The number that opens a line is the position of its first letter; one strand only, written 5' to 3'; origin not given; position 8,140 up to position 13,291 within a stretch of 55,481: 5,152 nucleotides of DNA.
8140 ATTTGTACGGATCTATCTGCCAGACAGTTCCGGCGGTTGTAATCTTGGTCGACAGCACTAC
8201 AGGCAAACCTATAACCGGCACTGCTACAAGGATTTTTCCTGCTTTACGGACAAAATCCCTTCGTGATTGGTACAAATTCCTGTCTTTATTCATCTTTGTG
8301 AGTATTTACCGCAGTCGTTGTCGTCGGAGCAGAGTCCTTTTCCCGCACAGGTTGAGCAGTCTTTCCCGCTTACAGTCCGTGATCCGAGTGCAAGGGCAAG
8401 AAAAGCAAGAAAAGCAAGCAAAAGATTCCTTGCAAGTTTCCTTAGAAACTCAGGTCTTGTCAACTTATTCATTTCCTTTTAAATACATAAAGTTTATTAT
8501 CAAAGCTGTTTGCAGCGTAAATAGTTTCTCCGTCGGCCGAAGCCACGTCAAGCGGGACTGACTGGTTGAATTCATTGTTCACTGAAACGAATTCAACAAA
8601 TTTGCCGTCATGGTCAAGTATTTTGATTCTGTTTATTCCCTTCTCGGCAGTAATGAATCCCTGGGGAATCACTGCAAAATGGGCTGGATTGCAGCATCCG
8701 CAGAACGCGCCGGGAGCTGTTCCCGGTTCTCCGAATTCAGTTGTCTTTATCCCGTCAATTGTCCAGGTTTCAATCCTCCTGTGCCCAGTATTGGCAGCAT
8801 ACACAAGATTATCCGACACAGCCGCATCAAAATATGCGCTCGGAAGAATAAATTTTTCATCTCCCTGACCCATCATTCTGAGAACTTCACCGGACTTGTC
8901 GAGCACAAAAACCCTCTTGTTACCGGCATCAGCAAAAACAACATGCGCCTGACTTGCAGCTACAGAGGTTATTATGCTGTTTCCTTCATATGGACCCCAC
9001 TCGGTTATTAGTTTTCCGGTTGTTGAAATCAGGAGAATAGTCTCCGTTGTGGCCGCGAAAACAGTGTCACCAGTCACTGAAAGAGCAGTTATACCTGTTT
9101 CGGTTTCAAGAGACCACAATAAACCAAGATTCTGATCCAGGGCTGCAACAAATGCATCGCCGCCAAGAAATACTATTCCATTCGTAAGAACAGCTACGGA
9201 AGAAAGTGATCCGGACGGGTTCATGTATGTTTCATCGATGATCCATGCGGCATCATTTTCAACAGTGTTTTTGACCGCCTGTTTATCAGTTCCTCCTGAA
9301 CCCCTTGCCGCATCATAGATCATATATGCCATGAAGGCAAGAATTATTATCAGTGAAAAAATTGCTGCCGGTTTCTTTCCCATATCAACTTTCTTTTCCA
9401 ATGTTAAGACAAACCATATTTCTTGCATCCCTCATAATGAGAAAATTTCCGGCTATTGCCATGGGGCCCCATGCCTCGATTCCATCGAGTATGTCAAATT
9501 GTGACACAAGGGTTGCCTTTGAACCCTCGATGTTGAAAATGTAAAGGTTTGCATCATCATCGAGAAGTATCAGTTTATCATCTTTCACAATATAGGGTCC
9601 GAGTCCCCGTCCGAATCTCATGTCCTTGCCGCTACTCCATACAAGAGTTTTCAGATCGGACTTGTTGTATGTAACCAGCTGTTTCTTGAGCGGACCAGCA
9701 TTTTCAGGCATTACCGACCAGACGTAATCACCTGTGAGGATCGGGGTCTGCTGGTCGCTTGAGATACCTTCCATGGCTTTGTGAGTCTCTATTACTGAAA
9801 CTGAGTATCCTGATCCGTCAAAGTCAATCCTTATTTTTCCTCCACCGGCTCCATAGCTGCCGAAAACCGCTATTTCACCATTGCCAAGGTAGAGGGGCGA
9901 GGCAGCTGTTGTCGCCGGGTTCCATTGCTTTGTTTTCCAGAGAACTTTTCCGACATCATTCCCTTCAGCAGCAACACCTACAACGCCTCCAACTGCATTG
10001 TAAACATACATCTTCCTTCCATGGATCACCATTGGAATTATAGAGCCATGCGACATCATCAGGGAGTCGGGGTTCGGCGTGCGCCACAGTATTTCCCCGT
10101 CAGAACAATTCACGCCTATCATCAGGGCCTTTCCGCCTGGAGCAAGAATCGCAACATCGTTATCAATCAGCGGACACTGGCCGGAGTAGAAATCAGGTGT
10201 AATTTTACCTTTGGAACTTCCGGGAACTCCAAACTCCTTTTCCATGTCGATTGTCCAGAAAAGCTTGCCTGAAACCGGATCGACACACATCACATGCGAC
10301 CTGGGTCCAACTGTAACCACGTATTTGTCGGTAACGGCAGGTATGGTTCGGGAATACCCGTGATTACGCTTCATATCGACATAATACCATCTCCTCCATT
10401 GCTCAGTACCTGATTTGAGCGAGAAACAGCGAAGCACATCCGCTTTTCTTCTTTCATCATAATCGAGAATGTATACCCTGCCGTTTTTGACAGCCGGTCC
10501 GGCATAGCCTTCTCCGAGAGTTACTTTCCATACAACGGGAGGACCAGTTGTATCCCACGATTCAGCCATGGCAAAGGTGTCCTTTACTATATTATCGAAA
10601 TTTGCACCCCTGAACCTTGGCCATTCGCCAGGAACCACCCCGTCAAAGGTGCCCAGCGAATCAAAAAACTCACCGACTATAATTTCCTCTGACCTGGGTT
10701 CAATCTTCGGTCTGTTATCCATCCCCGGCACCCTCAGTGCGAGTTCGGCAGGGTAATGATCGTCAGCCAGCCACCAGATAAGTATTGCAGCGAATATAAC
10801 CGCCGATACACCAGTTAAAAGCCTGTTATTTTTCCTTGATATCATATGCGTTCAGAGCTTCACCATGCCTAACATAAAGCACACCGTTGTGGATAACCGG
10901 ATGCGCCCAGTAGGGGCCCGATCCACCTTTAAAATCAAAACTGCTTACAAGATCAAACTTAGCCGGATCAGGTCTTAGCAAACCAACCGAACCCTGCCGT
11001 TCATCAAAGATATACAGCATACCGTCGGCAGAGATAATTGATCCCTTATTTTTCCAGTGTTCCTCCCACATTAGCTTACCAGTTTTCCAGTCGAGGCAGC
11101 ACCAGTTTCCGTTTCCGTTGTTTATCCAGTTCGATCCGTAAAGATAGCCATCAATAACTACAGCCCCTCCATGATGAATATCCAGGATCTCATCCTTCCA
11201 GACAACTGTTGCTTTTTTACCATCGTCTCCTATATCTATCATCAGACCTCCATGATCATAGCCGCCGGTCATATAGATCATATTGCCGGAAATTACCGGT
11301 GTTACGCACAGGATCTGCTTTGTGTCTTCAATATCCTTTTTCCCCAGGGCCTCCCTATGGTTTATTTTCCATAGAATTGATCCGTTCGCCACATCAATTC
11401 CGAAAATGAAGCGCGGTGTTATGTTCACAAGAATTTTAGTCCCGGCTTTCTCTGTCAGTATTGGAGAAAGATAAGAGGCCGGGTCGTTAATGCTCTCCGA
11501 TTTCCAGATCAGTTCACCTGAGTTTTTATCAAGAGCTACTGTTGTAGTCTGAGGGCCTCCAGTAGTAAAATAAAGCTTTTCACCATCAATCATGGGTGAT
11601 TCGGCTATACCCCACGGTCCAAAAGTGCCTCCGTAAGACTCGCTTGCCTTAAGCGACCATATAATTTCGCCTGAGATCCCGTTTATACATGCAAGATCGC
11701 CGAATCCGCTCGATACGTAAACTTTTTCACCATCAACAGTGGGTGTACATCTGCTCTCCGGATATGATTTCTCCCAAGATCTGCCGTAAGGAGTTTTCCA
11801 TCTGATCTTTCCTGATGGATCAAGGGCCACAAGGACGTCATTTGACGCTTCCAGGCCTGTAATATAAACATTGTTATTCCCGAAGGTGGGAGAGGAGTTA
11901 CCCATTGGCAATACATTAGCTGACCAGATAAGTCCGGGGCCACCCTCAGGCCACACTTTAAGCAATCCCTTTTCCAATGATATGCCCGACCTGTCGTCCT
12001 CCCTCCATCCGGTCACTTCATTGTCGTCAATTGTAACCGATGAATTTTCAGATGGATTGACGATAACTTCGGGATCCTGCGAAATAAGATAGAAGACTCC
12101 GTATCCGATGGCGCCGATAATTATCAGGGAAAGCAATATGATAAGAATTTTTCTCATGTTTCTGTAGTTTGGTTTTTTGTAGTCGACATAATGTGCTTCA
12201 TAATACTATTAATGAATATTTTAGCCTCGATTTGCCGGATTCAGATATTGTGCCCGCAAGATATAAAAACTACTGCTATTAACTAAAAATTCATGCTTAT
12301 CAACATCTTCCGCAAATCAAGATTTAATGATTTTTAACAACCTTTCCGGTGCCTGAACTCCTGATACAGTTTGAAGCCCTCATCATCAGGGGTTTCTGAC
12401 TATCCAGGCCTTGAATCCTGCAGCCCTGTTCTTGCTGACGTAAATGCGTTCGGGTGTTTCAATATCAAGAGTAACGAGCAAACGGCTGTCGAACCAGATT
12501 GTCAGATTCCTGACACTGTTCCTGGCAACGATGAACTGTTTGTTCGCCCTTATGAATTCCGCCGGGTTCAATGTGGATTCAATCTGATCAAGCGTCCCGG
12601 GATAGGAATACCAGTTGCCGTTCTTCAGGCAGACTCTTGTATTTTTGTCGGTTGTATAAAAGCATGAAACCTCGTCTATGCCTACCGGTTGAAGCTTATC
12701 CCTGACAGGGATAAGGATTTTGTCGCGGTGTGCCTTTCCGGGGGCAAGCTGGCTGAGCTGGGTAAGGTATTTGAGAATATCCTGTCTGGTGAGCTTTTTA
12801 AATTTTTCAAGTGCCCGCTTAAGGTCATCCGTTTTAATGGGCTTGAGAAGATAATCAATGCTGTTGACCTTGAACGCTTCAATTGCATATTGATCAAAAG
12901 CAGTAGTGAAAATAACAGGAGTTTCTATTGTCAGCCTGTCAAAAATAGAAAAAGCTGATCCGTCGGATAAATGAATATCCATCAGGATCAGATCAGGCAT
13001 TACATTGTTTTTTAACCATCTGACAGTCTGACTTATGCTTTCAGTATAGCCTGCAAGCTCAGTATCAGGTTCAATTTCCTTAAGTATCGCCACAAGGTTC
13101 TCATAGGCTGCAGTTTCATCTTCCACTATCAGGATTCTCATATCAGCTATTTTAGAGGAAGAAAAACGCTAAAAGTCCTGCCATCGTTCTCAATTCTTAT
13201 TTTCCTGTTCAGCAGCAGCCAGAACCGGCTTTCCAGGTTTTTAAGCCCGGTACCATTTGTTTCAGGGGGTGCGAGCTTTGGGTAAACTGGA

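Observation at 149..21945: All-minus-strand 18-gene block with no assignable pathway: terpenoid operon, LytTR system and an NADH-to-periplasm Fe-S chain with six beta-propellers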

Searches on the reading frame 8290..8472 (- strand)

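Call 5: search_protein_families(library=pfam, proteins=[window:8290-8472:-], max_evalue=0.01)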
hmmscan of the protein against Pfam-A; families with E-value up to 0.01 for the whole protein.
window:8290-8472:- (60 aa): 1 family
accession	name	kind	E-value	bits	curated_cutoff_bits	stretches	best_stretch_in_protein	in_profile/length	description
PF25052.1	AtDEF-like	-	0.0044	17.7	25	1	18-56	10-51/79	Defensin-like family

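Call 7: search_protein_families(library=ncbifam, proteins=[window:8290-8472:-], max_evalue=0.001)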
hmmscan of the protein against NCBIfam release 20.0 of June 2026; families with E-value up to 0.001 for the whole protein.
window:8290-8472:- (60 aa): 0 families

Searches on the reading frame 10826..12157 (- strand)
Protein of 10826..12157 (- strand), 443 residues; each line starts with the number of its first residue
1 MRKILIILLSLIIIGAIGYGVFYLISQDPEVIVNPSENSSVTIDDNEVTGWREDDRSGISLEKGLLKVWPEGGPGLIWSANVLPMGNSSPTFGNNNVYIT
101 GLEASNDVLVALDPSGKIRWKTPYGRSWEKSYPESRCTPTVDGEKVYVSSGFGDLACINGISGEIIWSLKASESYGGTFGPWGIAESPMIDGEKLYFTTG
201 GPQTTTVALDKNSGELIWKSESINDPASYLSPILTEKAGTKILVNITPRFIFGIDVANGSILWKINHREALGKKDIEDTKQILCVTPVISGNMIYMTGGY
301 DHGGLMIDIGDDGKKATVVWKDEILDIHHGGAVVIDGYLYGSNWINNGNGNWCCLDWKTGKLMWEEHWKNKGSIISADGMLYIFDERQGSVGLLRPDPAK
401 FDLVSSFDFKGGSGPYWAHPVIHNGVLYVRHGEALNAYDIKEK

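Call 6: search_protein_families(library=pfam, proteins=[window:10826-12157:-], max_evalue=0.01)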
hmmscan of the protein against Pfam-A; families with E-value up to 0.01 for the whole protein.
window:10826-12157:- (443 aa): 3 families
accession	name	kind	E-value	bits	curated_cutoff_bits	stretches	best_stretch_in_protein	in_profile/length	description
PF13360.13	PQQ_2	-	1.5e-27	97.2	27.6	1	107-365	3-232/233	Outer membrane protein assembly factor BamB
PF13570.13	Beta-prop_ACSF4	-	4.4e-11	43.2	133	1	104-267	27-173/329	Beta-alanine-activating enzyme, beta-propeller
PF01011.28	PQQ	-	4.9e-06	26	26.7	0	186-222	51-85/595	Glucose/ethanol/alcohol dehydrogenase, beta-propeller domain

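Call 8: search_protein_families(library=ncbifam, proteins=[window:10826-12157:-], max_evalue=0.001)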
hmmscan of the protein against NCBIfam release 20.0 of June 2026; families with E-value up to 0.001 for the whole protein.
window:10826-12157:- (443 aa): 5 families
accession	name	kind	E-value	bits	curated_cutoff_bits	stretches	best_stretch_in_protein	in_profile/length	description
TIGR03300.1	assembly_YfgL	equivalog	4.4e-16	58.5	285.2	1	117-387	41-288/377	outer membrane protein assembly factor BamB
NF008351.0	PRK11138.1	equivalog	4.4e-13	48.5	423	1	117-388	45-304/394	outer membrane protein assembly factor BamB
TIGR04528.1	acido_non_PQQ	subfamily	2.8e-10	39.6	650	1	155-306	69-218/493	acido-empty-quinoprotein group A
TIGR03075.1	PQQ_enz_alc_DH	subfamily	1e-07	31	480.05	1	137-226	63-152/530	PQQ-dependent dehydrogenase, methanol/ethanol family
NF053615.1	SerThrKinAfsKStmc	equivalog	0.00021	20.1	1300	1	87-236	567-704/809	protein serine/threonine kinase AfsK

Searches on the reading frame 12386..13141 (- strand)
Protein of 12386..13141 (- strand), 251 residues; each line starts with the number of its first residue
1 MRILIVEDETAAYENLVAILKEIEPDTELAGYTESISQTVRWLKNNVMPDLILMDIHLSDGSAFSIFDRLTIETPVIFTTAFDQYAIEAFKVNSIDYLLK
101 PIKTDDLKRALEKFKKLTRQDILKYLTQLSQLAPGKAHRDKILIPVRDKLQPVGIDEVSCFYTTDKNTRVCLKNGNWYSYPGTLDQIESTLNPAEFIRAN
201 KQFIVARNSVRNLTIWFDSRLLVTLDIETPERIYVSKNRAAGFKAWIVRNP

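Call 6: search_protein_families(library=pfam, proteins=[window:12386-13141:-], max_evalue=0.01)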
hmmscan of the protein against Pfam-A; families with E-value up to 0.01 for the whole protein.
window:12386-13141:- (251 aa): 2 families
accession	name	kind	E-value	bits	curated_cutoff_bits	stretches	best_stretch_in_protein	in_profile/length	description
PF04397.21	LytTR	-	1.3e-15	57.8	22.6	1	150-247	3-97/98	LytTr DNA-binding domain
PF00072.30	Response_reg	-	1.9e-14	54.2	30.2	1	3-111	1-110/111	Response regulator receiver domain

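Call 8: search_protein_families(library=ncbifam, proteins=[window:12386-13141:-], max_evalue=0.001)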
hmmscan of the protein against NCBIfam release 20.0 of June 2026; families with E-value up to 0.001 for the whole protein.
window:12386-13141:- (251 aa): 35 families (the best 25 are shown)
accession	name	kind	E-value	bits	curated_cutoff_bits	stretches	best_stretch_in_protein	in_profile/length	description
NF010684.1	PRK14084.1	equivalog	3.5e-26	92.5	375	1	1-246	1-251/254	response regulator transcription factor LytR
NF008677.0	PRK11697.1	equivalog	8.2e-24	84.3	246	1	1-236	2-224/238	two-component system response regulator BtsR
NF007467.0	PRK10046.1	equivalog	8.1e-09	35.3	264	1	3-126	7-131/226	two-component response regulator DpiA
NF006623.1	PRK09191.1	subfamily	1.1e-07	31.8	240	1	2-111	139-248/258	PhyR family response regulator anti-anti-sigma factor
NF008469.0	PRK11361.1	equivalog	1.2e-07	30.8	714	1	2-122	6-129/461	acetoacetate metabolism transcriptional regulator AtoC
NF007689.0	PRK10365.1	equivalog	1.3e-07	30.8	760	1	2-119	7-125/441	sigma-54-dependent response regulator transcription factor ZraR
NF033791.1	ActR_PrrA_rreg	equivalog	2.2e-07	31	250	1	3-114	4-116/173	ActR/PrrA/RegA family redox response regulator transcription factor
NF008296.0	PRK11083.1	equivalog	1.1e-06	28.3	273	1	2-107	5-110/228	two-component system response regulator CreB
NF041946.1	LuxO_transreg_Vib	equivalog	1.2e-06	27.6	800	1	38-116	31-113/463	quorum-sensing sigma-54 dependent transcriptional regulator LuxO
NF009971.0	PRK13435.1-2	subfamily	1.9e-06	27.7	151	1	1-117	1-115/141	response regulator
NF045991.1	RespRegCtrARhodob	equivalog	2.3e-06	27.5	350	1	1-107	1-108/224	response regulator transcription factor CtrA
NF009206.0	PRK12555.1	subfamily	4e-06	26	342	1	1-104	1-108/340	chemotaxis-specific protein-glutamate methyltransferase CheB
TIGR02154.1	PhoB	equivalog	8.6e-06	25.2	296.2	1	2-109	4-114/226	phosphate regulon transcriptional regulator PhoB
TIGR03787.1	marine_sort_RR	equivalog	9.3e-06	25.3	335.7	1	2-112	2-115/227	proteobacterial dedicated sortase system response regulator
NF047785.1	respo_reg_MadR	equivalog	1.2e-05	24.8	300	1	1-113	1-119/209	MadR family response regulator transcription factor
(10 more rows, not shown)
